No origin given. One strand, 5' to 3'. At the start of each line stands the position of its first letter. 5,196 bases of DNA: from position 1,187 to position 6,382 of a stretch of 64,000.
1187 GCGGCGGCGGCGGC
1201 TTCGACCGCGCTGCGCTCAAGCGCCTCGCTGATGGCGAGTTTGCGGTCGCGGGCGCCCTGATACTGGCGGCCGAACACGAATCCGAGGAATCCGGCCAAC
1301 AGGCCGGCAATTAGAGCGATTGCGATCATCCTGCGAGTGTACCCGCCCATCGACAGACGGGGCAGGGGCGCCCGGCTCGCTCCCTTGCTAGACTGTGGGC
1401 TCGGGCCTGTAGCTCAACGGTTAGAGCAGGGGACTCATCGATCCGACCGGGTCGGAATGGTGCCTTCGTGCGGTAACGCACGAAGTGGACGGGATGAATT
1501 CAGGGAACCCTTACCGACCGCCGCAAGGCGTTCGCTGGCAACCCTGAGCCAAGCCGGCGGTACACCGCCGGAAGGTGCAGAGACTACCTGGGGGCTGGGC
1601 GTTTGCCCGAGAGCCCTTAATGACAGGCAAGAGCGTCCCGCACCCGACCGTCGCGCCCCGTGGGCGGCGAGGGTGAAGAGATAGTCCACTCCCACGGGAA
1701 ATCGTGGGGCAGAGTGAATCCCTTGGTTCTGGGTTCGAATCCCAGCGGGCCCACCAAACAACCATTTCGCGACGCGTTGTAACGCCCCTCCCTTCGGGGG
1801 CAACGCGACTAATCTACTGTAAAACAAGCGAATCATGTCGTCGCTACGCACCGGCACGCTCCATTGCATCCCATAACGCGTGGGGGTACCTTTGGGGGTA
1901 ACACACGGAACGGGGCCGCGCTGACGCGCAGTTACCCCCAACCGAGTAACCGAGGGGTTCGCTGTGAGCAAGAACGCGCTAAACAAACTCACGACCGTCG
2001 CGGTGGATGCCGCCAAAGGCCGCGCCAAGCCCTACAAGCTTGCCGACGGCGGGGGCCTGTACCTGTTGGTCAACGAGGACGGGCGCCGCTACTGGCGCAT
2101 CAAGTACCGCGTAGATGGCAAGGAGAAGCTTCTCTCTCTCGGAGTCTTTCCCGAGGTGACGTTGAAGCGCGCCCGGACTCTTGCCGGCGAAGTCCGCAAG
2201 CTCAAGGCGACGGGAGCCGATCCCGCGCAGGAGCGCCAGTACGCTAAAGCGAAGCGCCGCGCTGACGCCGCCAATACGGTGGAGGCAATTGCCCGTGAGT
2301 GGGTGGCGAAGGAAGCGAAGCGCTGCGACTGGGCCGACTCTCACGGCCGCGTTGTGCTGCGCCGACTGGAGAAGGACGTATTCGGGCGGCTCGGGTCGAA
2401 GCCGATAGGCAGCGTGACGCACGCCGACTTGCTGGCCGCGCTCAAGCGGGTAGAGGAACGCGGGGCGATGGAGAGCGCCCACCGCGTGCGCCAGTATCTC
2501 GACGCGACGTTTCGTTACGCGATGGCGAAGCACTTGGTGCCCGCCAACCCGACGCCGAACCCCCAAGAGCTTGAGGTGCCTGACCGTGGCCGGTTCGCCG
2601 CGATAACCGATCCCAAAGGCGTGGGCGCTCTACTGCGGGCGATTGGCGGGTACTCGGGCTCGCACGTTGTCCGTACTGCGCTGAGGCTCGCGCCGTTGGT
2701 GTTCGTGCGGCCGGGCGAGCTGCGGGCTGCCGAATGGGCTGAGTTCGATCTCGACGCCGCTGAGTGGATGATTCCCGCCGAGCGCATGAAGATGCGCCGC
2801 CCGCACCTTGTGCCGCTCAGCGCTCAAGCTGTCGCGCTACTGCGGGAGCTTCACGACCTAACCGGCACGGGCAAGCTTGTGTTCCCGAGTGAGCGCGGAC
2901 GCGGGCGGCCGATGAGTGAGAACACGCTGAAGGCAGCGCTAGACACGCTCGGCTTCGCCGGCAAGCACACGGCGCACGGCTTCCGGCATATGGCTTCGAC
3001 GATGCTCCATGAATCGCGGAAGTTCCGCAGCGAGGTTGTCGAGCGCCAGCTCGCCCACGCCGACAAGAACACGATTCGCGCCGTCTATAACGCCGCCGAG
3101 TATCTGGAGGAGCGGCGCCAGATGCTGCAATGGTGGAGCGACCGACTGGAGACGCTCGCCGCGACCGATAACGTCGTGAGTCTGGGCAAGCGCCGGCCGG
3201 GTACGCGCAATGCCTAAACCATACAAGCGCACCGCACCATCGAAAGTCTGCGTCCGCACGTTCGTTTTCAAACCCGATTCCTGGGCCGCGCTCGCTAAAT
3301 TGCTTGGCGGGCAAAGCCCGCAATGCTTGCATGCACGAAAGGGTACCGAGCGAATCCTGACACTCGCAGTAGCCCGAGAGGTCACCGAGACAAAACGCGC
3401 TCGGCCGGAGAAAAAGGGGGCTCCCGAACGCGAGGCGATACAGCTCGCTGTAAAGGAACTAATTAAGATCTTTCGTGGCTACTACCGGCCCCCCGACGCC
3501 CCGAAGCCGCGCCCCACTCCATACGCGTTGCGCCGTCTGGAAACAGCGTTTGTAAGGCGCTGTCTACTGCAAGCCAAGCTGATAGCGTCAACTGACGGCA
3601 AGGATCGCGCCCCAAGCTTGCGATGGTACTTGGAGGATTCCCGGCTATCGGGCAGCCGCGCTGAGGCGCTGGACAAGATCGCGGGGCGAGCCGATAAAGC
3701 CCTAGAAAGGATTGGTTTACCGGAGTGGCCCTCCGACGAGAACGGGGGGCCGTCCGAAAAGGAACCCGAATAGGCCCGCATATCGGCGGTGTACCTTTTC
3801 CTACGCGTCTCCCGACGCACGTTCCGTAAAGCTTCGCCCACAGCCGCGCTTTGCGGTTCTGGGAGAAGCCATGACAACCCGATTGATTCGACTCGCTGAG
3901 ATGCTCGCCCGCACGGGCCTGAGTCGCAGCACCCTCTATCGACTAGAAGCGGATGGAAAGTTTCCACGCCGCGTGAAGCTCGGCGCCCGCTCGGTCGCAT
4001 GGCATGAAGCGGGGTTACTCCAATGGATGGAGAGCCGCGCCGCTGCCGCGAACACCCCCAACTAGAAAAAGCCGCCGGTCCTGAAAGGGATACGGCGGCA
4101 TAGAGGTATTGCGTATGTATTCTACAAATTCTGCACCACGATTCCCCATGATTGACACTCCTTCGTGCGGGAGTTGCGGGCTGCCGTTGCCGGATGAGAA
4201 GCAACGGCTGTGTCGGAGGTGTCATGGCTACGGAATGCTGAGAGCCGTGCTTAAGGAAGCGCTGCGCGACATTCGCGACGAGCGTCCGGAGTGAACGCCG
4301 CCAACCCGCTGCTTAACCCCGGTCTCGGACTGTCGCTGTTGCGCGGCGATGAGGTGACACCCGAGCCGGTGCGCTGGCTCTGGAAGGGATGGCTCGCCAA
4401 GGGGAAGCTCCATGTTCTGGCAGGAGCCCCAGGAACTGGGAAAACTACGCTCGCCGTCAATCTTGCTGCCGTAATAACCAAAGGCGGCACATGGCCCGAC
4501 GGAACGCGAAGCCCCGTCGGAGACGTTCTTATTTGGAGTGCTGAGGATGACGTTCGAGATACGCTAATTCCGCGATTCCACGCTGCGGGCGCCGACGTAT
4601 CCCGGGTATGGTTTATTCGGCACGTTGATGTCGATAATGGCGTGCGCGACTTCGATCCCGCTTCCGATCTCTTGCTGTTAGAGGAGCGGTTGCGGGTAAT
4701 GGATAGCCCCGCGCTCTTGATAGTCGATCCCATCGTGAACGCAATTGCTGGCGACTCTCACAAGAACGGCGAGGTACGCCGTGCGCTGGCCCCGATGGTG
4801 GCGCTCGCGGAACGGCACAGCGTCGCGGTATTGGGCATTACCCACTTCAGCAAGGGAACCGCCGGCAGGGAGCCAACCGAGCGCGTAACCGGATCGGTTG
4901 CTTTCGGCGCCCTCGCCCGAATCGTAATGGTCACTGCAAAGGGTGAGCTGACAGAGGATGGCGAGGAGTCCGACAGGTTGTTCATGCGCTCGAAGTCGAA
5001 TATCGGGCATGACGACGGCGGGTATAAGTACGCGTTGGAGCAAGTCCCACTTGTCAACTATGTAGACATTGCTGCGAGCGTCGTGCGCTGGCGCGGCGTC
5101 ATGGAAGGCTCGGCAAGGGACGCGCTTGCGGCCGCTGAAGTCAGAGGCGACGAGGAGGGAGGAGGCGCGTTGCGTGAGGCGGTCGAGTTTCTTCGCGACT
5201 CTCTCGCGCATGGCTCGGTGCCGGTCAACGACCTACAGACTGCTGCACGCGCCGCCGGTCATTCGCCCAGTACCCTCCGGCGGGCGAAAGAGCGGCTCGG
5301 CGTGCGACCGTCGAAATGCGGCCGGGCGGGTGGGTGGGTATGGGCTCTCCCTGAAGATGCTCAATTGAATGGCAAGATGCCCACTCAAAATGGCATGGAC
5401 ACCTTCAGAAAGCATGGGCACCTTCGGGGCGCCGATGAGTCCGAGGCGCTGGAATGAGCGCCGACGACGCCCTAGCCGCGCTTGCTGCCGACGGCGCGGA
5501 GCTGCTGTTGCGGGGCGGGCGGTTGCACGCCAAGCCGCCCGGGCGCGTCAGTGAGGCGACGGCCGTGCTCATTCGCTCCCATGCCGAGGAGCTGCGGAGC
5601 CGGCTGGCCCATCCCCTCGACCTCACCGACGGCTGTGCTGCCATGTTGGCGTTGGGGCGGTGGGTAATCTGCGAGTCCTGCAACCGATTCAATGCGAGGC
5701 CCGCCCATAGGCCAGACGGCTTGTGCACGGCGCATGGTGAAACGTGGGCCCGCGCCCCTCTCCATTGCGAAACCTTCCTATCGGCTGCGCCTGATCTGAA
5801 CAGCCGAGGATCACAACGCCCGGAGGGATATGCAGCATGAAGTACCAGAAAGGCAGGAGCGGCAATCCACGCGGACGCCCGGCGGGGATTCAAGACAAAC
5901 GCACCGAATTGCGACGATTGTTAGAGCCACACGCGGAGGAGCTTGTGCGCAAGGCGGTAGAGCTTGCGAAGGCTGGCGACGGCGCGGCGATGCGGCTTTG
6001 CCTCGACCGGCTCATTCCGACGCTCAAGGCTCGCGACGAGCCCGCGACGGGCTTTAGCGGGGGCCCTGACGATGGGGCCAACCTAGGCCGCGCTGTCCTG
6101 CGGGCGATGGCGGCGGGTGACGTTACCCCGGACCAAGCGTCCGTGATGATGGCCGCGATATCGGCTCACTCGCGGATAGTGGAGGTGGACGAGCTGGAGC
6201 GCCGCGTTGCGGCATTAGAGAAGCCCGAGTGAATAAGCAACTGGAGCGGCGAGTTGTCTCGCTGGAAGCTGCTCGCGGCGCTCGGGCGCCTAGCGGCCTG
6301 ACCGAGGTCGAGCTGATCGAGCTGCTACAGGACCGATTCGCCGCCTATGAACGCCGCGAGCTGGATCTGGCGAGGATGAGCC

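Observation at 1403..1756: tRNA-Ile(CAU) gene split by a 278-nt Azoarcus-like group I intron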

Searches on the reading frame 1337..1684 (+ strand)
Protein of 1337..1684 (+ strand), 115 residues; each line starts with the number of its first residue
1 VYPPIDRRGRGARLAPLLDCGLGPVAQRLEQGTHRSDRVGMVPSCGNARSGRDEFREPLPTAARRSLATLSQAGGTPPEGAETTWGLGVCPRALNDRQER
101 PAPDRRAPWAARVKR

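Call 41: search_protein_families(library=pfam, proteins=[window:1337-1684:+], max_evalue=0.1)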
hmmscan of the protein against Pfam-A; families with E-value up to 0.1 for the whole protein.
window:1337-1684:+ (115 aa): 0 families

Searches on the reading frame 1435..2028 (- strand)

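Call 41: search_protein_families(library=pfam, proteins=[window:1435-2028:-], max_evalue=0.1)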
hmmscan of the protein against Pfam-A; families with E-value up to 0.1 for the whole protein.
window:1435-2028:- (197 aa): 1 family
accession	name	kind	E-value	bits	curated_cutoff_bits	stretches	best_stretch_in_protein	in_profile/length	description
PF12770.12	CHAT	-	0.077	12.9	24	0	46-93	221-269/289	CHAT domain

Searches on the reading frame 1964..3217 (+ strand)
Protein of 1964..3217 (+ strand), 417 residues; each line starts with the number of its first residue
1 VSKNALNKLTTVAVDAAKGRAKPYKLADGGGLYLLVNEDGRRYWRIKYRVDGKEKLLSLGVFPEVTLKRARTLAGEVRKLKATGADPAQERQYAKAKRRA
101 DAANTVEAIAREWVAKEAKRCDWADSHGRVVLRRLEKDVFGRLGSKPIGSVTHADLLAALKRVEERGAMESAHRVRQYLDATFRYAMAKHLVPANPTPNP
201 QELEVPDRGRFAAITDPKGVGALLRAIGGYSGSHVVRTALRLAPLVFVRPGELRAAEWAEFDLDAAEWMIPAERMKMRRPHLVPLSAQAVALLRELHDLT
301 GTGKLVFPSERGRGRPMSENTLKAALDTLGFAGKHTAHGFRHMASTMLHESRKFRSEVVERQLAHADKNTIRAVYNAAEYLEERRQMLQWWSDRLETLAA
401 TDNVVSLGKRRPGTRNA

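Call 7: search_protein_families(library=pfam, proteins=[window:1964-3217:+])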
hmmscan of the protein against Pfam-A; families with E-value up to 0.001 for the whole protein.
window:1964-3217:+ (417 aa): 3 families
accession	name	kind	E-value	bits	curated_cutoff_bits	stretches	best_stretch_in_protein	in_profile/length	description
PF22022.2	Phage_int_M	-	1.2e-25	90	27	1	107-198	2-91/96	Phage integrase central domain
PF13356.12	Arm-DNA-bind_3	-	1.6e-23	83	27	1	9-92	1-81/83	Arm DNA-binding domain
PF00589.27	Phage_integrase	-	1.3e-18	67.8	27.1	1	223-379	11-169/172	Phage integrase family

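Call 9: find_encoding_contigs(protein=window:1964-3217:+, flank=6000, max_places=6)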
Protein window:1964-3217:+ (417 aa): 4 contigs read that carry it; 3 places shown.
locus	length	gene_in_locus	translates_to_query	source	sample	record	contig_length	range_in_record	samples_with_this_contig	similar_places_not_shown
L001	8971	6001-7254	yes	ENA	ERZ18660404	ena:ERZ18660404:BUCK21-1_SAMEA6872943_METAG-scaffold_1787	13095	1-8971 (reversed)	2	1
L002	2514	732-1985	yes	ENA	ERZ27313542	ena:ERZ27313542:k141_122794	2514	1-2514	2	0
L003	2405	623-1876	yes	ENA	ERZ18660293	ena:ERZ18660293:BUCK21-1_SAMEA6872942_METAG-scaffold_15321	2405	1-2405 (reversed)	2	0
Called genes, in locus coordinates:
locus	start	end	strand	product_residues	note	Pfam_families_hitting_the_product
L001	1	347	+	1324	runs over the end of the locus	PF12447:DUF3683, PF01565:FAD_binding_4, PF02913:FAD-oxidase_C, PF13183:Fer4_8, PF02754:CCG (faint), PF11880:DUF3400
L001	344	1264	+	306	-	PF00005:ABC_tran, PF13304:AAA_21, PF27102:NodI_C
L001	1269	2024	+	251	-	PF01061:ABC2_membrane, PF12698:ABC2_membrane_3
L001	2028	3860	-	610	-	PF04185:Phosphoesterase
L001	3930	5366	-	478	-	PF02646:RmuC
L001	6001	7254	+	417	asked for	PF13356:Arm-DNA-bind_3, PF22022:Phage_int_M, PF00589:Phage_integrase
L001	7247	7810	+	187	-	-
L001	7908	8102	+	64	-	PF05930:Phage_AlpA, PF12728:HTH_17 (weak)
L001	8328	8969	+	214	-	?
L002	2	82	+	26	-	?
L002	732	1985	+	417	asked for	PF13356:Arm-DNA-bind_3, PF22022:Phage_int_M, PF00589:Phage_integrase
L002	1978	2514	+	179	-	?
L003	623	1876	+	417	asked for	PF13356:Arm-DNA-bind_3, PF22022:Phage_int_M, PF00589:Phage_integrase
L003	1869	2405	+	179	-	?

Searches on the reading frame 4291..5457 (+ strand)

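Call 7: search_protein_families(library=pfam, proteins=[window:4291-5457:+])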
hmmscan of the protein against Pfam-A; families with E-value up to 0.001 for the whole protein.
window:4291-5457:+ (388 aa): 2 families
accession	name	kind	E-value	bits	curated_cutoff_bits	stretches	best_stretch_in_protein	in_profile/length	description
PF13481.12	AAA_25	-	1.4e-36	126.4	27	1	18-190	13-194/195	AAA domain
PF03796.21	DnaB_C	-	0.0004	20.3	27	1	35-104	16-75/255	DnaB-like helicase C terminal domain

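Call 28: search_protein_families(library=ncbifam, proteins=[window:4291-5457:+])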
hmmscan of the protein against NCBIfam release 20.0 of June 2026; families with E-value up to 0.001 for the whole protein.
window:4291-5457:+ (388 aa): 0 families

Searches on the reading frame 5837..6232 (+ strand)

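Call 28: search_protein_families(library=ncbifam, proteins=[window:5837-6232:+])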
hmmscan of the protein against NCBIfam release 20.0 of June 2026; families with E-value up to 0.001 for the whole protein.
window:5837-6232:+ (131 aa): 0 families

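Call 55: search_protein_families(library=pfam, proteins=[window:5837-6232:+])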
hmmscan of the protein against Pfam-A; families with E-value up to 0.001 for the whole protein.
window:5837-6232:+ (131 aa): 1 family
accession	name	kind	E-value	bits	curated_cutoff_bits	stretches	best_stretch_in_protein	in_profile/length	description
PF18932.5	DUF5681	-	1.5e-11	45.1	27.5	1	2-60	4-73/77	Family of unknown function (DUF5681)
